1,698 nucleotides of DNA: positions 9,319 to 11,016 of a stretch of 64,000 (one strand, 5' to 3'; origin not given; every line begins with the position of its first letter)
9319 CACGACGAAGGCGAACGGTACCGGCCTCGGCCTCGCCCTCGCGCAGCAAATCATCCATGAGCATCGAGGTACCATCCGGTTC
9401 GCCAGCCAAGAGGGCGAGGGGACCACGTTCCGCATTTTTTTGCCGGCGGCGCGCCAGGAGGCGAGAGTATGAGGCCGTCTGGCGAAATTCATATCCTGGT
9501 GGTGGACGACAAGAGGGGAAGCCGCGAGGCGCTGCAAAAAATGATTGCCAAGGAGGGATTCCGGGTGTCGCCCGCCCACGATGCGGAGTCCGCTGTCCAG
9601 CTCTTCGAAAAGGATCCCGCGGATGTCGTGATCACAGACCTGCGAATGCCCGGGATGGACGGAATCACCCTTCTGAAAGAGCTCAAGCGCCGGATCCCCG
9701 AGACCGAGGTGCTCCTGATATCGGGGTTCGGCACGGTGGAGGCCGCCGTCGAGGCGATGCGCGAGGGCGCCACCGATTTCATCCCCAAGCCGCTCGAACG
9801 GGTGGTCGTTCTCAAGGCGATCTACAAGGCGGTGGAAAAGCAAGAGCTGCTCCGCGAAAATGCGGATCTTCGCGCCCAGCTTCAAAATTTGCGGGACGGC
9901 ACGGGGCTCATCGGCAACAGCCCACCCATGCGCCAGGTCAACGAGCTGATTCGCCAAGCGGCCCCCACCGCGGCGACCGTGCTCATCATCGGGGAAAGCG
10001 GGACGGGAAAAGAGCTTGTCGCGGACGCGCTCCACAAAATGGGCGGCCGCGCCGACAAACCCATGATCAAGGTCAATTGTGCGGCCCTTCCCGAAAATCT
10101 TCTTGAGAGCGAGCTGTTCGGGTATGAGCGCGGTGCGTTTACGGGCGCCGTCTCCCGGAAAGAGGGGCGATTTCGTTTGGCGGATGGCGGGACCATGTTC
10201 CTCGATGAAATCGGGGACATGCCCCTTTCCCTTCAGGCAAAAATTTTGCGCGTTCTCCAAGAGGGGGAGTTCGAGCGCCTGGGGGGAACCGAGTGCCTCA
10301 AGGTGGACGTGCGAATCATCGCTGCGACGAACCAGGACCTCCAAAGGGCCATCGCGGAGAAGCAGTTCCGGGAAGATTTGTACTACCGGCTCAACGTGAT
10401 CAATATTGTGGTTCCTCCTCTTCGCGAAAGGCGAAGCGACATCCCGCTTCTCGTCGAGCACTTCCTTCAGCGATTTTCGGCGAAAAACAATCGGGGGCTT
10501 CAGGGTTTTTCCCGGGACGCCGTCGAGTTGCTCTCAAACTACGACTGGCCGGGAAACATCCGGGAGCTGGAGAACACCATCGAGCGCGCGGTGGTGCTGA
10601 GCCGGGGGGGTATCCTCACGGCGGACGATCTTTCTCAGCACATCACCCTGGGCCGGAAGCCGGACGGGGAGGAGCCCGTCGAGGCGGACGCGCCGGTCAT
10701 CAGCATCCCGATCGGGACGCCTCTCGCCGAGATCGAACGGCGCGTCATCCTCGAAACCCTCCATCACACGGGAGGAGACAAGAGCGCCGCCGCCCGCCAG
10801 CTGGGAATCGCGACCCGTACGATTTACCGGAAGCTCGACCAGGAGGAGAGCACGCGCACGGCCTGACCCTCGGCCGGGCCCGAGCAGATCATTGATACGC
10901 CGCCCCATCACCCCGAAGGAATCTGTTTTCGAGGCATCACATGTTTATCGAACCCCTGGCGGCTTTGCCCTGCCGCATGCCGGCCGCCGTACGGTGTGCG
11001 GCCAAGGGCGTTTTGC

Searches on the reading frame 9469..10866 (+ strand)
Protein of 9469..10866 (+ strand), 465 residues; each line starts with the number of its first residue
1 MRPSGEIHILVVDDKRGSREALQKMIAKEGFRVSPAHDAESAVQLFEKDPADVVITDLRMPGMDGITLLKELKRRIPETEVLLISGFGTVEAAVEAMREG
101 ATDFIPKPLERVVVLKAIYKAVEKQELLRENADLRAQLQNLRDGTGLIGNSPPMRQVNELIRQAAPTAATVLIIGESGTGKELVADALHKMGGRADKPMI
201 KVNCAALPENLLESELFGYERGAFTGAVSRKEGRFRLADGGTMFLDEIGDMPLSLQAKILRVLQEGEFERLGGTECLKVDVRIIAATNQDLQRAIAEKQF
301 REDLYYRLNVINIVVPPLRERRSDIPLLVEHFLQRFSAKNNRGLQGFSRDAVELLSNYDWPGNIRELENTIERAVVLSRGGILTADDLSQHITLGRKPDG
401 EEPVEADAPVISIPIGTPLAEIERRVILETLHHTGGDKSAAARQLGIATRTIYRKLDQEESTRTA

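Call 46: find_encoding_contigs(protein=window:9469-10866:+, flank=10000, max_places=1)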
Protein window:9469-10866:+ (465 aa): 2 contigs read that carry it; 1 place shown.
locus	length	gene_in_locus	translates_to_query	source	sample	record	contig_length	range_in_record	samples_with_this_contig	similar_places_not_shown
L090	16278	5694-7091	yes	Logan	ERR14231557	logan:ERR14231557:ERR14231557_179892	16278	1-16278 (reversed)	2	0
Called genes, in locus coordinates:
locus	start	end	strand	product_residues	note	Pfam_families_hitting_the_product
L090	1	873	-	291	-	?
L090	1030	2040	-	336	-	PF00226:DnaJ, PF01556:DnaJ_C, PF00684:DnaJ_CXXCXGXG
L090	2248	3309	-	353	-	PF01628:HrcA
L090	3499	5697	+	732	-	PF02743:dCache_1 (faint), PF00989:PAS (weak), PF08448:PAS_4, PF00512:HisKA, PF02518:HATPase_c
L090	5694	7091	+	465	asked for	PF00072:Response_reg, PF00158:Sigma54_activat, PF14532:Sigma54_activ_2, PF07728:AAA_5 (weak), PF25601:AAA_lid_14, PF02954:HTH_8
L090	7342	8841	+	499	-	PF00171:Aldedh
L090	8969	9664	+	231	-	PF02223:Thymidylate_kin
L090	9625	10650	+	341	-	PF13177:DNA_pol3_delta2, PF00004:AAA (weak)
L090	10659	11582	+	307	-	PF04468:PSP1, PF28472:PSP1_3rd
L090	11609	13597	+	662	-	PF00133:tRNA-synt_1, PF01406:tRNA-synt_1e (faint), PF09334:tRNA-synt_1g, PF00133:tRNA-synt_1, PF19303:Anticodon_3, PF01588:tRNA_bind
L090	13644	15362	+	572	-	PF01026:TatD_DNase, PF04055:Radical_SAM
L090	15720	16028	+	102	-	PF00166:Cpn10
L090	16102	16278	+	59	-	?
